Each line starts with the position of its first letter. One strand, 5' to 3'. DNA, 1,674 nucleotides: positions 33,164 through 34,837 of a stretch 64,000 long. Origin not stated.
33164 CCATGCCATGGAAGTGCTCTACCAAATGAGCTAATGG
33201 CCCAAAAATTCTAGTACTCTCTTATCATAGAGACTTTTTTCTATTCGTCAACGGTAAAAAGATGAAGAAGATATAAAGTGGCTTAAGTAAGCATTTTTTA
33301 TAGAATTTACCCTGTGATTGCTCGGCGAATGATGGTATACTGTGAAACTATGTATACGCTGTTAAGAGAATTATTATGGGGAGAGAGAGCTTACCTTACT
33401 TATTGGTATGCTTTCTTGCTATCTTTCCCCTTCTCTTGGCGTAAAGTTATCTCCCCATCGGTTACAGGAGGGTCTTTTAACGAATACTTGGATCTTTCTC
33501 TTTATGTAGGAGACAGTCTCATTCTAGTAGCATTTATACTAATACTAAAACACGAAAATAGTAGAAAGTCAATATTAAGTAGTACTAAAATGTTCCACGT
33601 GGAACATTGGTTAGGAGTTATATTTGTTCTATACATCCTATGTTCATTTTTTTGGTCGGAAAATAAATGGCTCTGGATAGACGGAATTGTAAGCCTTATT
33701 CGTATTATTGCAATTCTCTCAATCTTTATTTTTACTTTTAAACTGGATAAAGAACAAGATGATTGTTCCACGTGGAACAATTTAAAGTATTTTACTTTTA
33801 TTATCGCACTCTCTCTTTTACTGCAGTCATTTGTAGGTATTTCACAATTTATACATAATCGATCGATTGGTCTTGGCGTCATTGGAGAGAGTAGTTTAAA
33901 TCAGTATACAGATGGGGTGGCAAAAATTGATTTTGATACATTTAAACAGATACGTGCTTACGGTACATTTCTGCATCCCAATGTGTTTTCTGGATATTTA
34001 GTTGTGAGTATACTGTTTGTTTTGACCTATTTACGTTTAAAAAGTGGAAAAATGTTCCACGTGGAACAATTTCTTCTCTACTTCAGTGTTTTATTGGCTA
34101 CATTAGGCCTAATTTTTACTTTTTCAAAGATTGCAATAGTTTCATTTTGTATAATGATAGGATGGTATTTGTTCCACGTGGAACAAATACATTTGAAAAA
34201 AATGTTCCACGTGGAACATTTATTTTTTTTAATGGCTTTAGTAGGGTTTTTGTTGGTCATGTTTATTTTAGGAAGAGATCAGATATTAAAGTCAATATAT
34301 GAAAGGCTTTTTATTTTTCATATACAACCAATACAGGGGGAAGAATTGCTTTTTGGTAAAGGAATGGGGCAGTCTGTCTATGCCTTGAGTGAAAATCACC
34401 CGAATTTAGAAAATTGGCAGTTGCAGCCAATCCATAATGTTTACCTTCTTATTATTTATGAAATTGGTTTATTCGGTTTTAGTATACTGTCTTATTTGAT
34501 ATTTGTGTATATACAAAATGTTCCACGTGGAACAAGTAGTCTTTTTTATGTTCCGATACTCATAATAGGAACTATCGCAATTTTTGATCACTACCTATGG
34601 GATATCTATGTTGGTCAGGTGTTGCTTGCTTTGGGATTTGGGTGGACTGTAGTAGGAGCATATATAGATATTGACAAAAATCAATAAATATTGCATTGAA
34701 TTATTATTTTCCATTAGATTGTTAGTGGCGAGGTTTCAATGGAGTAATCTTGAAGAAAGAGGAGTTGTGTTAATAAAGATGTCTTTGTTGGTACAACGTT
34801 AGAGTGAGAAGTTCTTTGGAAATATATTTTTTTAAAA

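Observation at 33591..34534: Array of six perfect parS centromere palindromes embedded in-frame, in all three codon phases, inside one O-antigen-ligase-like gene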

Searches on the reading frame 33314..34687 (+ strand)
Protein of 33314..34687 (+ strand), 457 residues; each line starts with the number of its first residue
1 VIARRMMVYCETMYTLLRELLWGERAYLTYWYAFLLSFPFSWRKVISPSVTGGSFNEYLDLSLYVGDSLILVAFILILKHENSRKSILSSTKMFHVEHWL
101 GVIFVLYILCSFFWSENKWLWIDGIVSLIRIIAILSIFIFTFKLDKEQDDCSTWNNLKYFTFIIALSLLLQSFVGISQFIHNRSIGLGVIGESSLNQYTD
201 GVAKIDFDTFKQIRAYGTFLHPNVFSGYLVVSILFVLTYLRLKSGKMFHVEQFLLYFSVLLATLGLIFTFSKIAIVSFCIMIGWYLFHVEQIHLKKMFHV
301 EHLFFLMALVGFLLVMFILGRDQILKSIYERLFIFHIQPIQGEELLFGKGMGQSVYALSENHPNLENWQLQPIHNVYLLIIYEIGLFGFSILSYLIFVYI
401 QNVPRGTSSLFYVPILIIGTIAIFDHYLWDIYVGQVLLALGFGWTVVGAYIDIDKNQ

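Call 7: search_protein_families(library=pfam, proteins=[window:33314-34687:+])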
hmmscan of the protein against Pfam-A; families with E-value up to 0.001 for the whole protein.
window:33314-34687:+ (457 aa): 1 family
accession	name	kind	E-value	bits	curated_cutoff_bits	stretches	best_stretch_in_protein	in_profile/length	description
PF04932.20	Wzy_C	-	9e-06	26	31.7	1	258-392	2-148/149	O-Antigen ligase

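Call 13: find_homologous_proteins(query=window:33350-34687:+)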
Query window:33350-34687:+ (445 aa): 346 proteins with E <= 0.001 among 8000 candidates; the best 120 are listed.
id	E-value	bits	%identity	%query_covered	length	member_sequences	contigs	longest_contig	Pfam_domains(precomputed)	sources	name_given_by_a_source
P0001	3.7e-289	978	100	100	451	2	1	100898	PF04932.21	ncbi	-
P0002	1.2e-233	795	81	100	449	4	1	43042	PF04932.21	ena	-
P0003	3.3e-158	546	58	99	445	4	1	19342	PF04932.21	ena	-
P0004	6.5e-156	538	56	100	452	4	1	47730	PF04932.21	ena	-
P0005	1.9e-154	534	57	100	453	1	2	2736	-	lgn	-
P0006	7.3e-150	518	56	100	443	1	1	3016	PF04932.21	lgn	-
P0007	2.2e-147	510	58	100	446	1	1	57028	PF04932.21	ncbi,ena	-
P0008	6.0e-147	509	57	99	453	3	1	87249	PF04932.21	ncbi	-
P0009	9.6e-133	462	52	100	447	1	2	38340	PF04932.21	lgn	-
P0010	3.1e-132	460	52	100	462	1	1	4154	PF04932.21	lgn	-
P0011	8.7e-132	459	53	100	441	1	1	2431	PF04932.21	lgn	-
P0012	2.6e-129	451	49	100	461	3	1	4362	PF04932.21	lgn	-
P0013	5.4e-108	380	45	98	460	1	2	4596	PF04932.21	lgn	-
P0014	1.6e-105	372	44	94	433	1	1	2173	PF04932.21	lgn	-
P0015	2.0e-102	362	49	79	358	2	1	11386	PF04932.21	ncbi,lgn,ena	-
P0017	1.2e-95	340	40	100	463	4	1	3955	PF04932.21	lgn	-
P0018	1.8e-92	329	41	100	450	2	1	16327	PF04932.21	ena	-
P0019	6.6e-91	324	42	97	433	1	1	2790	PF04932.21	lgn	-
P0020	1.2e-88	317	41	100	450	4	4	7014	PF04932.21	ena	-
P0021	3.0e-81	292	42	100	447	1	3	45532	PF04932.21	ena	-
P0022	9.3e-81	291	42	95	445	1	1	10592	PF04932.21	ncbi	-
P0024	1.2e-65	241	39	94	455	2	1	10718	PF04932.21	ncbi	ncbi:MAG: O-antigen ligase family protein [Candidatus Moraniibacteriota bacterium]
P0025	4.3e-62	229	36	95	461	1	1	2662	PF04932.21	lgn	-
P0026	4.3e-62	229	36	94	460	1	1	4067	PF04932.21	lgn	-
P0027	1.2e-54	205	33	93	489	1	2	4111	PF04932.21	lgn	-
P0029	5.5e-54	202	37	79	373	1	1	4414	PF04932.21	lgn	-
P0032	8.1e-52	195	33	85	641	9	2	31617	PF04932.21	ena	-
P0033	2.4e-51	194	36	95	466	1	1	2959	PF04932.21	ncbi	-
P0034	2.7e-51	194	35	92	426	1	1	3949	PF04932.21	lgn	-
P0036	1.7e-49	188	33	91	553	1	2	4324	PF04932.21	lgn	-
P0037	5.6e-49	186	36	94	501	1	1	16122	PF04932.21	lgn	-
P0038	1.4e-48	185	30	96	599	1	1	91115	PF04932.21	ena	-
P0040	3.0e-48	184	36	86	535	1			PF04932.21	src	-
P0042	3.1e-47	180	27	94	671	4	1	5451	PF04932.21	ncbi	ncbi:MAG: O-antigen ligase family protein [Patescibacteria group bacterium]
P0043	6.9e-47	179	30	56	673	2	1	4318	PF04932.21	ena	-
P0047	5.0e-45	173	31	59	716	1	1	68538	PF04932.21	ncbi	-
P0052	1.5e-44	171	31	89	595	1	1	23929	PF04932.21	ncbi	-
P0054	4.1e-44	170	31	90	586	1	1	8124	PF04932.21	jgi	jgi:hypothetical protein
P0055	9.8e-44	169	31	92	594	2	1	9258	PF04932.21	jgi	-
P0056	2.3e-43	167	32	97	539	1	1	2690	PF04932.21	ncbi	-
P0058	3.9e-43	167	29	66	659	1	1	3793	PF04932.21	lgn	-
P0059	7.0e-43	166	31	95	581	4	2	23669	PF04932.21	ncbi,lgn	-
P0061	3.4e-42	164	34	71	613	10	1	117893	PF04932.21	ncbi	-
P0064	1.2e-41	162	32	90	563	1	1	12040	PF04932.21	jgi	jgi:hypothetical protein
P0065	1.3e-41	162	32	95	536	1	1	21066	PF04932.21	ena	-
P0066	2.4e-41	161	30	92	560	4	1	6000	PF04932.21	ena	-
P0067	3.3e-41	160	30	95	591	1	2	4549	PF04932.21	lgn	-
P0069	2.0e-40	158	31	95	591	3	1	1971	PF04932.21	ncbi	-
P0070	2.2e-40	158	33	96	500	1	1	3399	PF04932.21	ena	-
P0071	5.0e-40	156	32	94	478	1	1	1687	PF04932.21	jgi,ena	-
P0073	3.9e-39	153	32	84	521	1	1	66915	PF04932.21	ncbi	ncbi:MAG: hypothetical protein ACSLEX_00620 [Minisyncoccota bacterium]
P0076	1.2e-38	152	33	95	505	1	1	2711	PF04932.21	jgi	jgi:hypothetical protein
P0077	2.0e-38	151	30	93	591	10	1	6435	PF04932.21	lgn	-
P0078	3.7e-38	150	31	59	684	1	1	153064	PF04932.21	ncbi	-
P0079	7.0e-38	149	31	89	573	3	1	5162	PF04932.21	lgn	-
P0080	4.8e-37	147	32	90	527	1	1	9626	PF04932.21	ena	-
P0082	2.8e-36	144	31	97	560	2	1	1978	PF04932.21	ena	-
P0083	3.7e-36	144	30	92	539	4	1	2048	PF04932.21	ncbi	-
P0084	5.1e-36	143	33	96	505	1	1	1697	PF04932.21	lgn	-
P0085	1.1e-35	142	32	94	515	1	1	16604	PF04932.21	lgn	-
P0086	1.3e-35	142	29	95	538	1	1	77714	PF04932.21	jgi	-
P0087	2.0e-35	141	33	58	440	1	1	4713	PF04932.21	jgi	jgi:hypothetical protein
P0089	1.1e-34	139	32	92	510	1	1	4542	PF04932.21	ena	-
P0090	1.2e-34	139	28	91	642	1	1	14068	PF04932.21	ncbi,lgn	-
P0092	2.0e-34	138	30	99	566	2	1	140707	PF04932.21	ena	-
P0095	4.1e-34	137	33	60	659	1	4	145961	PF04932.21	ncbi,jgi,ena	jgi:hypothetical protein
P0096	7.1e-34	136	31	94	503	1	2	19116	PF04932.21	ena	-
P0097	8.1e-34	136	32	93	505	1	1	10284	PF04932.21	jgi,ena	-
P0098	1.1e-33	135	31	96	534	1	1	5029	PF04932.21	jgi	-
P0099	1.3e-33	135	32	42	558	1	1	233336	PF04932.21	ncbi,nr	ncbi:MAG: O-antigen ligase family protein [Candidatus Moranbacteria bacterium]|nr:O-antigen ligase f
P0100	2.2e-33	135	31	93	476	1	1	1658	PF04932.21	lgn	-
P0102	2.4e-33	134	34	96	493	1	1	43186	PF04932.21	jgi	jgi:hypothetical protein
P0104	4.4e-33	134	28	86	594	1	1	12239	PF04932.21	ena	-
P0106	7.9e-33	133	34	49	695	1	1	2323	PF04932.21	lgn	-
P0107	8.5e-33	133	28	67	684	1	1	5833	PF04932.21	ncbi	-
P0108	9.2e-33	132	31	91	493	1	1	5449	PF04932.21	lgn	-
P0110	1.0e-32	132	35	54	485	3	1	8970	PF04932.21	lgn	-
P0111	1.9e-32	131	32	62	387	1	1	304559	PF04932.21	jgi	jgi:hypothetical protein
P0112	2.3e-32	131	26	93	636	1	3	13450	PF04932.21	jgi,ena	-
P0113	2.3e-32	131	29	94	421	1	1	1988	PF04932.21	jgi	jgi:O-antigen ligase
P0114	2.9e-32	131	35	59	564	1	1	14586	PF04932.21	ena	-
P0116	4.7e-32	130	30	96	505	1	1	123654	PF04932.21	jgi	jgi:O-antigen ligase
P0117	5.6e-32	130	30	98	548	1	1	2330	PF04932.21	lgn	-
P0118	6.5e-32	130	30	93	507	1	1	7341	PF04932.21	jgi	jgi:hypothetical protein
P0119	6.7e-32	130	30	95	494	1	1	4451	PF04932.21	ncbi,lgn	-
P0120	8.3e-32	129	32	92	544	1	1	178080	PF04932.21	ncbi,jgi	-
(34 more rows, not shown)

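Call 17: find_related_loci(query=A1, collection=genome_contigs, flank=10000)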
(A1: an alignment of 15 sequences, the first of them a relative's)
Query A1 (451 aa) in genome_contigs; peptide patterns used: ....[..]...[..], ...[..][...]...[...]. (x = any residue, [..] = any of these).
529 stretches matched a pattern; 512 encode a relative of the query (tblastn E <= 1e-3); the best 80 are kept; 80 distinct loci.
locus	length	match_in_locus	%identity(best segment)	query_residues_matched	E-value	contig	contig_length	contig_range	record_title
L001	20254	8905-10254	56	1-450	2e-161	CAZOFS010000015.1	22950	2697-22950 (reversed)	MAG TPA_asm: uncultured Bdellovibrionales bacterium isolate SRP342105_co1_261 genome assembly, contig: NODE_2961_length_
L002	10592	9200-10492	42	1-430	1e-78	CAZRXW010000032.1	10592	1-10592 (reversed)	MAG TPA_asm: uncultured Bdellovibrionales bacterium isolate SRP342105_co1_42 genome assembly, contig: NODE_8619_length_1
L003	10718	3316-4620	39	19-436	4e-60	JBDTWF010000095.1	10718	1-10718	MAG: Candidatus Moraniibacteriota bacterium isolate cluster3_bin.85 NODE_27722_length_10718_cov_6.909500, whole genome s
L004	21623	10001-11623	34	28-440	2e-54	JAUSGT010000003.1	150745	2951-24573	MAG: Candidatus Moraniibacteriota bacterium isolate E14_metabat.bin.14 E14_k141_99851, whole genome shotgun sequence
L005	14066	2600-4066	33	19-401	2e-48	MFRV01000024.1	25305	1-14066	MAG: Candidatus Moranbacteria bacterium RIFCSPHIGHO2_01_FULL_54_31 rifcsphigho2_01_scaffold_3574, whole genome shotgun s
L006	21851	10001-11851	30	11-442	2e-48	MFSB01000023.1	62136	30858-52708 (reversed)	MAG: Candidatus Moranbacteria bacterium RIFCSPLOWO2_12_FULL_48_12 rifcsplowo2_12_scaffold_2620, whole genome shotgun seq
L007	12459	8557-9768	33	26-434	2e-47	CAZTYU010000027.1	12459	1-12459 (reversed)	MAG TPA_asm: uncultured Bdellovibrionales bacterium isolate SRP342105_co1_290 genome assembly, contig: NODE_6907_length_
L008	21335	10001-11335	31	4-451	2e-46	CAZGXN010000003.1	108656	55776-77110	MAG TPA_asm: uncultured Bdellovibrionales bacterium isolate ERP113451_co1_249 genome assembly, contig: NODE_85_length_10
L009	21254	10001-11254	34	18-446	1e-45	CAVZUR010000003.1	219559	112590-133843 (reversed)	MAG: Candidatus Moranbacteria bacterium isolate MFD04651.bin.1.47 genome assembly, contig: contig_25279, whole genome sh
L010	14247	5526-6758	32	26-451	8e-45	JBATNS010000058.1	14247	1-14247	MAG: Candidatus Moraniibacteriota bacterium isolate MFD10518_ilm_asm_bin9 k127_180625, whole genome shotgun sequence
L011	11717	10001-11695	30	12-432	4e-45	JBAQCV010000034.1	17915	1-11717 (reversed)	MAG: Candidatus Moraniibacteriota bacterium isolate MFD12004_ilm_asm_bin18 k127_165345, whole genome shotgun sequence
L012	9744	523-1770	33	26-450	5e-43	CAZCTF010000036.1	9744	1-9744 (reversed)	MAG TPA_asm: uncultured Bdellovibrionales bacterium isolate SRP342105_co2_88 genome assembly, contig: NODE_7576_length_9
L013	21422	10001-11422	30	27-436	5e-42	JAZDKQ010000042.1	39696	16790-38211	MAG: Candidatus Moraniibacteriota bacterium isolate MEGAHIT-group-0.544 k141_10537362, whole genome shotgun sequence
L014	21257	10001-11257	32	2-431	3e-41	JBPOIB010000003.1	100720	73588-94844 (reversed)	MAG: Candidatus Moraniibacteriota bacterium isolate MAG_655 c_000000434177, whole genome shotgun sequence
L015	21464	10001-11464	30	5-442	6e-41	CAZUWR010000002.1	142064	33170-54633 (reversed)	MAG TPA_asm: uncultured Bdellovibrionales bacterium isolate SRP278252_co2_235 genome assembly, contig: NODE_134_length_1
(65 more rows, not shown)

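Call 28: find_encoding_contigs(protein=P0001, flank=10000, max_places=3)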
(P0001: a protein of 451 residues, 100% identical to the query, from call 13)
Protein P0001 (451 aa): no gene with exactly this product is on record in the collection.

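Call 29: list_cluster_members(proteins=[P0001, P0002, P0004, P0008, P0042, P0078])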
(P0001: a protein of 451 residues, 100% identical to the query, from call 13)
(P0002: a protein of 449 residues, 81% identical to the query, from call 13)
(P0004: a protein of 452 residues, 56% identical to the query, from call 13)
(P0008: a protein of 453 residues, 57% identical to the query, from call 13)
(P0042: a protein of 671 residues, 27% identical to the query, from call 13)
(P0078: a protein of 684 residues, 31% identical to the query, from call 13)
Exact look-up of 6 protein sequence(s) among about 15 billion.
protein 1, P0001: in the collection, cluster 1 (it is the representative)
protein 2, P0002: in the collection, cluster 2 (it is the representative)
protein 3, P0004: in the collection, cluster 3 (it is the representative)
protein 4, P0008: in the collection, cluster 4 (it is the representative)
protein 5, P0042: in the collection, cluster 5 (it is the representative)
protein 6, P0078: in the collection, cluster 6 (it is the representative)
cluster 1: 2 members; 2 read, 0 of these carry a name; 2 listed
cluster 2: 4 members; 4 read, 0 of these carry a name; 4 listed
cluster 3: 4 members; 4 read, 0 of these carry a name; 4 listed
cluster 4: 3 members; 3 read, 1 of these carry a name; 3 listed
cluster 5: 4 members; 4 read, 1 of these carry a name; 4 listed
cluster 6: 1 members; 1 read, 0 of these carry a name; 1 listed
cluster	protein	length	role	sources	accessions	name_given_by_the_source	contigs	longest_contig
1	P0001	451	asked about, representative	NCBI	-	-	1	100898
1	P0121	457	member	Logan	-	-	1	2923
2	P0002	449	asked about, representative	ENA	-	-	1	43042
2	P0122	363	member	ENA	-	-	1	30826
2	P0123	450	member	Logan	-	-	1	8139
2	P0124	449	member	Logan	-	-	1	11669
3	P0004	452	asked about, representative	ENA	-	-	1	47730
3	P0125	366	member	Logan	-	-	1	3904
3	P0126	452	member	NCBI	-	-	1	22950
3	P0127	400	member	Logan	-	-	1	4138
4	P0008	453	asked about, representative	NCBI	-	-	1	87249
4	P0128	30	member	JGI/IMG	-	hypothetical protein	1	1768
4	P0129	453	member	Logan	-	-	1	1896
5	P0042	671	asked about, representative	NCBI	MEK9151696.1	MAG: O-antigen ligase family protein [Patescibacteria group bacterium]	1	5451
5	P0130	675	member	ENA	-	-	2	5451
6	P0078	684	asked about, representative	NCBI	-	-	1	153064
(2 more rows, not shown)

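Call 30: find_encoding_contigs(protein=P0002, flank=10000, max_places=2)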
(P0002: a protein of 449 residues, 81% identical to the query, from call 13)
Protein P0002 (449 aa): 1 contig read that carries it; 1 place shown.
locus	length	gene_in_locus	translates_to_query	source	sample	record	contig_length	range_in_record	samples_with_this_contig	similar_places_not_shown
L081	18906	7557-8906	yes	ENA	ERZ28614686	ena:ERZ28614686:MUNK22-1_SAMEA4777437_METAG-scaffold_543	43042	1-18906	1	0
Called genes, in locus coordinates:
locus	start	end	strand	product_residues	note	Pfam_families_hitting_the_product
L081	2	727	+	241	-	?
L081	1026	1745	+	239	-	-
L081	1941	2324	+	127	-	PF00072:Response_reg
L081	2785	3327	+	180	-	PF06725:3D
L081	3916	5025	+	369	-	PF00149:Metallophos, PF12850:Metallophos_2 (weak)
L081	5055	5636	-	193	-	PF03167:UDG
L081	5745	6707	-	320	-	PF01368:DHH, PF02272:DHHA1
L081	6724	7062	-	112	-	PF02033:RBFA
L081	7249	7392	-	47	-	-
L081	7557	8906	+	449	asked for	PF04932:Wzy_C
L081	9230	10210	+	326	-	-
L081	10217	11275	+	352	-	-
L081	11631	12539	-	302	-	-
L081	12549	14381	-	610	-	PF06480:FtsH_ext (weak), PF00004:AAA, PF07728:AAA_5 (weak), PF17862:AAA_lid_3, PF01434:Peptidase_M41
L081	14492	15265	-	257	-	PF01171:ATP_bind_3, PF01507:PAPS_reduct (faint)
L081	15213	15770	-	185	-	PF00625:Guanylate_kin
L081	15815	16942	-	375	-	PF21710:Spt6_S1 (faint), PF23459:S1_RRP5 (faint), PF00575:S1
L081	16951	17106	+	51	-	-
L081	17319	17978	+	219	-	PF13483:Lactamase_B_3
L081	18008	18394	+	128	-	-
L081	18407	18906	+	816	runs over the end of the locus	PF00521:DNA_topoisoIV, PF03989:DNA_gyraseA_C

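Call 31: find_encoding_contigs(protein=P0008, flank=10000, max_places=2)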
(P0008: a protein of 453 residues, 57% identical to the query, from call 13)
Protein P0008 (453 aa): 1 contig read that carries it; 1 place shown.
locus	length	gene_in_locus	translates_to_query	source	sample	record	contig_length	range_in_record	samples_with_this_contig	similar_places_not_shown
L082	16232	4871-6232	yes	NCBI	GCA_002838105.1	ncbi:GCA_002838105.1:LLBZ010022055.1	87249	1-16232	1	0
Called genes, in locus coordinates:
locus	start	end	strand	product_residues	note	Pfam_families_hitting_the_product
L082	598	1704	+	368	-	PF00149:Metallophos, PF12850:Metallophos_2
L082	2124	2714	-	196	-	PF03167:UDG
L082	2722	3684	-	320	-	PF01368:DHH, PF02272:DHHA1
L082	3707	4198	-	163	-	PF02033:RBFA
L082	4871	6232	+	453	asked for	PF04932:Wzy_C (weak)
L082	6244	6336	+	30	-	-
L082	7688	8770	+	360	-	-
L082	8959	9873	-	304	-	-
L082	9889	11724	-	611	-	PF06480:FtsH_ext (weak), PF00004:AAA, PF07728:AAA_5 (weak), PF23902:AAA_lid_PRS2_C (faint), PF17862:AAA_lid_3, PF01434:Peptidase_M41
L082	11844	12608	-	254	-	PF01171:ATP_bind_3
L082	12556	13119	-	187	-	PF00625:Guanylate_kin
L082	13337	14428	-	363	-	PF21710:Spt6_S1 (faint), PF00575:S1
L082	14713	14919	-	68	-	-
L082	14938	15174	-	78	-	-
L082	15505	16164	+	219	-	PF13483:Lactamase_B_3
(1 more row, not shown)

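Call 32: find_encoding_contigs(protein=P0003, flank=10000, max_places=1)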
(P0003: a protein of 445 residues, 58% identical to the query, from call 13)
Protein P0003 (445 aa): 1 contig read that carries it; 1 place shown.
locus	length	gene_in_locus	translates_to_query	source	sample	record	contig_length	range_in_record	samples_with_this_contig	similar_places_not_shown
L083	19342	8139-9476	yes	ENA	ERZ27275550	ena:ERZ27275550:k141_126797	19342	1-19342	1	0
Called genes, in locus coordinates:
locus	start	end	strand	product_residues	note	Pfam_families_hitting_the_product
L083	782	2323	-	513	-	-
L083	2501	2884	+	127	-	PF00072:Response_reg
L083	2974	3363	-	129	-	PF01641:SelR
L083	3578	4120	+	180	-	PF06725:3D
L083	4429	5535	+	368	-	PF00149:Metallophos, PF12850:Metallophos_2 (weak)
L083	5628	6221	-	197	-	PF03167:UDG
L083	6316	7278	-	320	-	PF01368:DHH, PF02272:DHHA1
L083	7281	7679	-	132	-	PF02033:RBFA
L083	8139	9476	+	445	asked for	PF04932:Wzy_C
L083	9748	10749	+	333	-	-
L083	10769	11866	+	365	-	-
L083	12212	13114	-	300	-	-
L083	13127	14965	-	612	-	PF06480:FtsH_ext (weak), PF00004:AAA, PF07728:AAA_5 (weak), PF17862:AAA_lid_3, PF01434:Peptidase_M41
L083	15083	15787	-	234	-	PF01171:ATP_bind_3, PF01507:PAPS_reduct (faint)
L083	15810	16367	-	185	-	PF00625:Guanylate_kin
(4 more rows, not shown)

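Call 33: find_encoding_contigs(protein=P0007, flank=10000, max_places=1)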
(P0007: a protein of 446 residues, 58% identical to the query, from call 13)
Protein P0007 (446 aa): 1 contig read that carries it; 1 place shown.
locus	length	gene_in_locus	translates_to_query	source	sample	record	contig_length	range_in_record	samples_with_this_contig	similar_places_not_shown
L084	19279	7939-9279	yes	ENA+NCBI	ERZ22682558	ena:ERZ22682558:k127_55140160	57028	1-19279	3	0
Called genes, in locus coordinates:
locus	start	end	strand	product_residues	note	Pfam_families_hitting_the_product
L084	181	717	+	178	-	PF25275:Golvesin_C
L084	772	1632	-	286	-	-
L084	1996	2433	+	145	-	PF07884:VKOR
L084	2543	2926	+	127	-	PF00072:Response_reg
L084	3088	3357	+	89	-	-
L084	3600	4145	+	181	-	PF06725:3D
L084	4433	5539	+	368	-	PF00149:Metallophos, PF12850:Metallophos_2 (weak)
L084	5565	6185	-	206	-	PF03167:UDG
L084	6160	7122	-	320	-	PF01368:DHH, PF02272:DHHA1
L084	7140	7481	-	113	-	PF02033:RBFA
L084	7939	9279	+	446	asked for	PF04932:Wzy_C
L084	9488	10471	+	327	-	PF18884:TSP3_bac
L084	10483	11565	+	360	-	-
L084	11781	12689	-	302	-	-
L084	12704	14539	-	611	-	PF06480:FtsH_ext (weak), PF00004:AAA, PF07728:AAA_5 (weak), PF23902:AAA_lid_PRS2_C (faint), PF17862:AAA_lid_3, PF01434:Peptidase_M41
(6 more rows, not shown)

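Call 34: find_encoding_contigs(protein=P0009, flank=10000, max_places=1)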
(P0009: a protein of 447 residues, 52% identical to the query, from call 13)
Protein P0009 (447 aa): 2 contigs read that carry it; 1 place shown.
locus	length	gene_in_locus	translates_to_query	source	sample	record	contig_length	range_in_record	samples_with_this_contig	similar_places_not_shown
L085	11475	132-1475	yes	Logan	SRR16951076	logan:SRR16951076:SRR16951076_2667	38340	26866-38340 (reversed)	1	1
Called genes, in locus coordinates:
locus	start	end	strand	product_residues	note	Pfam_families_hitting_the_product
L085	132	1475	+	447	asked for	PF04932:Wzy_C (weak)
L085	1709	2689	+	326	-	-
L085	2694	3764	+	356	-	-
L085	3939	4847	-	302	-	-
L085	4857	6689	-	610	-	PF06480:FtsH_ext, PF00004:AAA, PF07728:AAA_5 (weak), PF17862:AAA_lid_3, PF01434:Peptidase_M41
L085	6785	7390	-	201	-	PF01171:ATP_bind_3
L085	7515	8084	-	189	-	PF00625:Guanylate_kin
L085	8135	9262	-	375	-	PF21710:Spt6_S1 (faint), PF23459:S1_RRP5 (faint), PF00575:S1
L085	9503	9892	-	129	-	-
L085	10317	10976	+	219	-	PF13483:Lactamase_B_3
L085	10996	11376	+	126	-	-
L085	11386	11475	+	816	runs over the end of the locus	PF00521:DNA_topoisoIV, PF03989:DNA_gyraseA_C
